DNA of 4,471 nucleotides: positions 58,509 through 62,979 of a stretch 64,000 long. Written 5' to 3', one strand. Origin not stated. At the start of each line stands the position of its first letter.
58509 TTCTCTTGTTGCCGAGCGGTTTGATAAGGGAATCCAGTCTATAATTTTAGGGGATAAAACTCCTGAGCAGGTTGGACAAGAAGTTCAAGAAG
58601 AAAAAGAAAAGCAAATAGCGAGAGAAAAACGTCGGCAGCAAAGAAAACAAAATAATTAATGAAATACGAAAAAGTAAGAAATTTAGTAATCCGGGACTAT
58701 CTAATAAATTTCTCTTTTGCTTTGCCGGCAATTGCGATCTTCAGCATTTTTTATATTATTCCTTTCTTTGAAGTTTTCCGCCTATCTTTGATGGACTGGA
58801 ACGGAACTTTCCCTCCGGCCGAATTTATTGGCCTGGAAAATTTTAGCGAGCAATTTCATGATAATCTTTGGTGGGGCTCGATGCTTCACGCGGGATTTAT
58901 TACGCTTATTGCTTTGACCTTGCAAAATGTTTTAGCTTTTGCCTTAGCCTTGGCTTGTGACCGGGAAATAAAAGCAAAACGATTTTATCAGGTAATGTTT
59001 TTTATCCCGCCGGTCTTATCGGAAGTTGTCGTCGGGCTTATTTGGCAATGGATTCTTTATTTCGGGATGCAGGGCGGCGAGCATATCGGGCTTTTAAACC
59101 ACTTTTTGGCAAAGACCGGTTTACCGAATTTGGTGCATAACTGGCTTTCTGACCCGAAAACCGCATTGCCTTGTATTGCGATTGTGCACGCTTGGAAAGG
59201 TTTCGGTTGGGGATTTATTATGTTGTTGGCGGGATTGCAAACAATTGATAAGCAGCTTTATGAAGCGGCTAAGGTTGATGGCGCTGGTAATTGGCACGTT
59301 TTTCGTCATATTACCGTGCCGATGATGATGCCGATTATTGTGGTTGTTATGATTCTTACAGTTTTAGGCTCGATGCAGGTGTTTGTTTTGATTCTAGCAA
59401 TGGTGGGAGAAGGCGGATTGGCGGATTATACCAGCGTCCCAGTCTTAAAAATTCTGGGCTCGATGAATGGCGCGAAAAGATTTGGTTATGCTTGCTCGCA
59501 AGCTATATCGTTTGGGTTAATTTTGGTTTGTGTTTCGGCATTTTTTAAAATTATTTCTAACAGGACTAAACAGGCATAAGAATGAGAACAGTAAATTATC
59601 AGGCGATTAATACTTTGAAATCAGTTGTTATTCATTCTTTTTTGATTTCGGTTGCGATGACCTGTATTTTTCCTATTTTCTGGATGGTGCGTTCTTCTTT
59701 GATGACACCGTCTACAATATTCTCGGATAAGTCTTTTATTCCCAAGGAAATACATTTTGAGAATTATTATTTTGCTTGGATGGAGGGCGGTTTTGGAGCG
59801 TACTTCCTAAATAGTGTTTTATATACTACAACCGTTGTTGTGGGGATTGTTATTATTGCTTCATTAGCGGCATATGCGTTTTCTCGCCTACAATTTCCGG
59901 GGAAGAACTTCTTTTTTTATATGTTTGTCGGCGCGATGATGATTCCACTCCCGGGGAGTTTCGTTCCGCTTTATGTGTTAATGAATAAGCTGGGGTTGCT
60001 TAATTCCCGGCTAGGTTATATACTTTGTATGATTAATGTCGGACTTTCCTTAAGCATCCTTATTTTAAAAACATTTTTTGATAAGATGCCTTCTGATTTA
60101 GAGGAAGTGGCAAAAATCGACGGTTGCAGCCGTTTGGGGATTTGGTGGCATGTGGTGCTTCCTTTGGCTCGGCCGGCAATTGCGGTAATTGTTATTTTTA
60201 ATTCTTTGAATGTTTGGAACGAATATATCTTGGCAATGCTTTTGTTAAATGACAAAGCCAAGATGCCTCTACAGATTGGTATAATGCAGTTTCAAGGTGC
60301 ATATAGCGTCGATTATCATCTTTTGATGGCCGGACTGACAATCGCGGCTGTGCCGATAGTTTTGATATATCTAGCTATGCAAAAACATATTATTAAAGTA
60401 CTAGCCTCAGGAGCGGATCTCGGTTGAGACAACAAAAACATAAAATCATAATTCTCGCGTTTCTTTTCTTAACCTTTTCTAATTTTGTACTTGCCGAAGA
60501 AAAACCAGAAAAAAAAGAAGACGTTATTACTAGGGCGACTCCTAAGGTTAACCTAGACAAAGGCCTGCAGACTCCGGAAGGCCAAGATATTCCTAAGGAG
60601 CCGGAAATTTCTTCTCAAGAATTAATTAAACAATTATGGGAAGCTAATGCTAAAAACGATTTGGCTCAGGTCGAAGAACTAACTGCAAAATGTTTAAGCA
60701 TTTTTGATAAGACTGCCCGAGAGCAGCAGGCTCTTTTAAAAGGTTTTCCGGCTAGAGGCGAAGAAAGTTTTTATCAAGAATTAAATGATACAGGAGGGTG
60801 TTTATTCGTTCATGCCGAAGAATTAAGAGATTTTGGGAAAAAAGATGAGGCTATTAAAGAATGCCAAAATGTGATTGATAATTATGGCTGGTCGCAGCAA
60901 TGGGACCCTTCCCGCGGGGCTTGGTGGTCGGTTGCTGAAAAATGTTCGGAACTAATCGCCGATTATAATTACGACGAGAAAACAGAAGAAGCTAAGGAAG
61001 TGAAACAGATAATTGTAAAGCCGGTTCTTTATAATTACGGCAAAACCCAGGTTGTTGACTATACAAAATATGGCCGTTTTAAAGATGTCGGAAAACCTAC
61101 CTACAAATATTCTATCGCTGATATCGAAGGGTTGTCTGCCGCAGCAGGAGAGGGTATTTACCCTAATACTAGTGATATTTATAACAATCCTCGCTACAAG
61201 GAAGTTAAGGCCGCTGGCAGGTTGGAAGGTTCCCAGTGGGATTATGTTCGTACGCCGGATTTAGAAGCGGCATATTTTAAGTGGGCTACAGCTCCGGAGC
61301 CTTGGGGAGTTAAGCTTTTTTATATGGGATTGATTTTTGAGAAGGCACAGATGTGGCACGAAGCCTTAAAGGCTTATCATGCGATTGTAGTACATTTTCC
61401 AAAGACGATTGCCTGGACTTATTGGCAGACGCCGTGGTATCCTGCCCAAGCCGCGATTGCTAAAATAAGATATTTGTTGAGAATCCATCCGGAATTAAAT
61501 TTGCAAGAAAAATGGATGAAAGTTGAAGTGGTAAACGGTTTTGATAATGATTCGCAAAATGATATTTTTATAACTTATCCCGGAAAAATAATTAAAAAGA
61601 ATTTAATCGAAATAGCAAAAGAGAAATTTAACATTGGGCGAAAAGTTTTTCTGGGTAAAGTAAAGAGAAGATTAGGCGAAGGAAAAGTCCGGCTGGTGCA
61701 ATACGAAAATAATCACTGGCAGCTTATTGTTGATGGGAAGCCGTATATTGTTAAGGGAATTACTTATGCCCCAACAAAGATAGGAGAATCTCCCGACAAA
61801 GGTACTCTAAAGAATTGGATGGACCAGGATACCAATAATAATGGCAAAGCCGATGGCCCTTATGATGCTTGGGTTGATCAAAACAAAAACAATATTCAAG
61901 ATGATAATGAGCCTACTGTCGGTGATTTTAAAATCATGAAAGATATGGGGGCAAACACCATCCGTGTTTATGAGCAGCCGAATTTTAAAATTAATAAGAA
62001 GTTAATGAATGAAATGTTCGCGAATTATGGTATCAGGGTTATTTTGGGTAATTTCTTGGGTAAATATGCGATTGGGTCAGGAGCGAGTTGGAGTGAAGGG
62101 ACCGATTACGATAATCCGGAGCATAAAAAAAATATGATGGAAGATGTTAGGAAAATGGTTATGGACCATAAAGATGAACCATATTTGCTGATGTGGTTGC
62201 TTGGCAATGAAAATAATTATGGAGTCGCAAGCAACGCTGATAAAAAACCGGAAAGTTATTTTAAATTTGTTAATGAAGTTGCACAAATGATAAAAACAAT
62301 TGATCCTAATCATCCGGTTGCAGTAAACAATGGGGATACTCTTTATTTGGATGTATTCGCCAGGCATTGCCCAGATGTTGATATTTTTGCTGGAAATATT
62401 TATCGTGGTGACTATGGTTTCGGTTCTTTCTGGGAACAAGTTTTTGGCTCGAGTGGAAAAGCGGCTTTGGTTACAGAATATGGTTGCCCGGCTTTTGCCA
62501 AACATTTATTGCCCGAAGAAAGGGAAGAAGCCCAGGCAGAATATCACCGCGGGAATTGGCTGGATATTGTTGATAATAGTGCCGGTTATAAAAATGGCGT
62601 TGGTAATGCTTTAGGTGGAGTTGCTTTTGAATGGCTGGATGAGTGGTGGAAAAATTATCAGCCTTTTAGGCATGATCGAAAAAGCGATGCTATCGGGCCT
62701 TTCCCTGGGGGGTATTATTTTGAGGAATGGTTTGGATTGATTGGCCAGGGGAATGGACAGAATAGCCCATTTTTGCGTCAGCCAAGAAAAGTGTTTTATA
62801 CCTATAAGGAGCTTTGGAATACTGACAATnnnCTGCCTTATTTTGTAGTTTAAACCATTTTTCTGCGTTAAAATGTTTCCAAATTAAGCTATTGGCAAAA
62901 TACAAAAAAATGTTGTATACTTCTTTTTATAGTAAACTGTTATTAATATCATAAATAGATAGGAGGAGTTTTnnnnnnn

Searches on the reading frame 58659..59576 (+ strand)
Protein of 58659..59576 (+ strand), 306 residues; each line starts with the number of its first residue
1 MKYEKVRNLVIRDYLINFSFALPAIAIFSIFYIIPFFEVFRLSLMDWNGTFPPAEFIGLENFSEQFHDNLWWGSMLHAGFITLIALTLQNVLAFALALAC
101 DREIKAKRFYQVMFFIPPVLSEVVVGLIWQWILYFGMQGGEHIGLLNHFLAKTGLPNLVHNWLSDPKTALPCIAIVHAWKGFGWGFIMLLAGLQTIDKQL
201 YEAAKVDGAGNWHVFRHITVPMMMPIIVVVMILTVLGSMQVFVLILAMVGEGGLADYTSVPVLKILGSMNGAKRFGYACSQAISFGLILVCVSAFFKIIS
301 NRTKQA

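Call 36: search_protein_families(library=pfam, proteins=[window:58659-59576:+], max_evalue=0.001)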
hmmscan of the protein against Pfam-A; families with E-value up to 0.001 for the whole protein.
window:58659-59576:+ (306 aa): 1 family
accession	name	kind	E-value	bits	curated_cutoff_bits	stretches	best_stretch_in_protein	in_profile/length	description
PF00528.27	BPD_transp_1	-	1.5e-19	70.8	26.4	1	102-304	12-183/184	Binding-protein-dependent transport system inner membrane component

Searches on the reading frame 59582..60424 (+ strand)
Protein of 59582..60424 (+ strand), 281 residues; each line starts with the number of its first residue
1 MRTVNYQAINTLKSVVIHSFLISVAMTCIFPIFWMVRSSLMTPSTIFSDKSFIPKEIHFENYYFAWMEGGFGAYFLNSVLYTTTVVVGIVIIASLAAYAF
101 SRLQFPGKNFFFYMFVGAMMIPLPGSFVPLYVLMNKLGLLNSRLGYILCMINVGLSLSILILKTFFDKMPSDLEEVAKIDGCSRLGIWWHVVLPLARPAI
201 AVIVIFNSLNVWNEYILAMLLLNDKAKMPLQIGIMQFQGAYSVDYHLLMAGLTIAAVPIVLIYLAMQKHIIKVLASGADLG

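Call 36: search_protein_families(library=pfam, proteins=[window:59582-60424:+], max_evalue=0.001)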
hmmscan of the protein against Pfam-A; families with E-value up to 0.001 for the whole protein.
window:59582-60424:+ (281 aa): 1 family
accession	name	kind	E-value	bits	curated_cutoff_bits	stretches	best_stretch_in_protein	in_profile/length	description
PF00528.27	BPD_transp_1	-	6.4e-16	59.1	26.4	1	90-270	2-178/184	Binding-protein-dependent transport system inner membrane component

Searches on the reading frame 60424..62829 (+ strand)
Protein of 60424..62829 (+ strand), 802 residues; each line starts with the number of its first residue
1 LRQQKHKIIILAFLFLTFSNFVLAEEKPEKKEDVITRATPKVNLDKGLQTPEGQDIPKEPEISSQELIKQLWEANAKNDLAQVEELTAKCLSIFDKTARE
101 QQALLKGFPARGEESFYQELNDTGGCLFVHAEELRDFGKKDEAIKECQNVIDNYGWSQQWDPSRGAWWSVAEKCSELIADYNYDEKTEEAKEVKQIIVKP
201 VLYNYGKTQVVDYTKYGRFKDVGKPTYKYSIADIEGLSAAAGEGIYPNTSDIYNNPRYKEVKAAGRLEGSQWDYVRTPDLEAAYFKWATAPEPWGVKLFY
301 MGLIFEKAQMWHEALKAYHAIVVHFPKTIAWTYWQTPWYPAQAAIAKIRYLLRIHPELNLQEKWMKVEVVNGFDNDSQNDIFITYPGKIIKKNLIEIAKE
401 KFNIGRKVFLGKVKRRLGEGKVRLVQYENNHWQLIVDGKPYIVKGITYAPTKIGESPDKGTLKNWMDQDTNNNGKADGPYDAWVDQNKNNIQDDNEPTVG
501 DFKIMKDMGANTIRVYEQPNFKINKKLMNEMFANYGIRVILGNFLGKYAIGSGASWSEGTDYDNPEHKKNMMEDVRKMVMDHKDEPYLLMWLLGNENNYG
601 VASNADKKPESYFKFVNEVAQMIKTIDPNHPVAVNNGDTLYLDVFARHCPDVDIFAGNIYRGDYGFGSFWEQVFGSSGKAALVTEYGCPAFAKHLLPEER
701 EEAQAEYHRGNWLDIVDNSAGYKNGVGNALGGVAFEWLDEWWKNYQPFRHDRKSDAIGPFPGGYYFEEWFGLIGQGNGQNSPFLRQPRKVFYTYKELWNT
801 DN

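Call 36: search_protein_families(library=pfam, proteins=[window:60424-62829:+], max_evalue=0.001)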
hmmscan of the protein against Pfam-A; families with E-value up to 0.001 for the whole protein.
window:60424-62829:+ (802 aa): 3 families
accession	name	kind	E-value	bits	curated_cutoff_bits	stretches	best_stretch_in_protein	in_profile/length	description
PF02836.23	Glyco_hydro_2_C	-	9.9e-12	45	21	1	496-661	36-178/302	Glycosyl hydrolases family 2, TIM barrel domain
PF13174.12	TPR_6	-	3.5e-05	24.6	26.3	0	298-328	3-33/33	Tetratricopeptide repeat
PF03198.20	Glyco_hydro_72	-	0.00056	19.7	25.9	0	437-624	24-171/314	Glucanosyltransferase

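Call 60: search_protein_families(library=ncbifam, proteins=[window:60424-62829:+], max_evalue=0.001)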
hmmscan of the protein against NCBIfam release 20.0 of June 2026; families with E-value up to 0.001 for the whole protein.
window:60424-62829:+ (802 aa): 3 families
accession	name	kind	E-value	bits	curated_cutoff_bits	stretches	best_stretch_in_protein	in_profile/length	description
NF052611.1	beta_gal_Bga2A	equivalog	2.9e-05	22.3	999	1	495-600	356-461/1007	beta-galactosidase, LacZ type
NF007666.0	PRK10340.1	equivalog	3.2e-05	21.9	1284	1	499-602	358-455/1030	beta-galactosidase subunit alpha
NF007074.0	PRK09525.1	subfamily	3.6e-05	21.7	1221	1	494-605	369-471/1027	beta-galactosidase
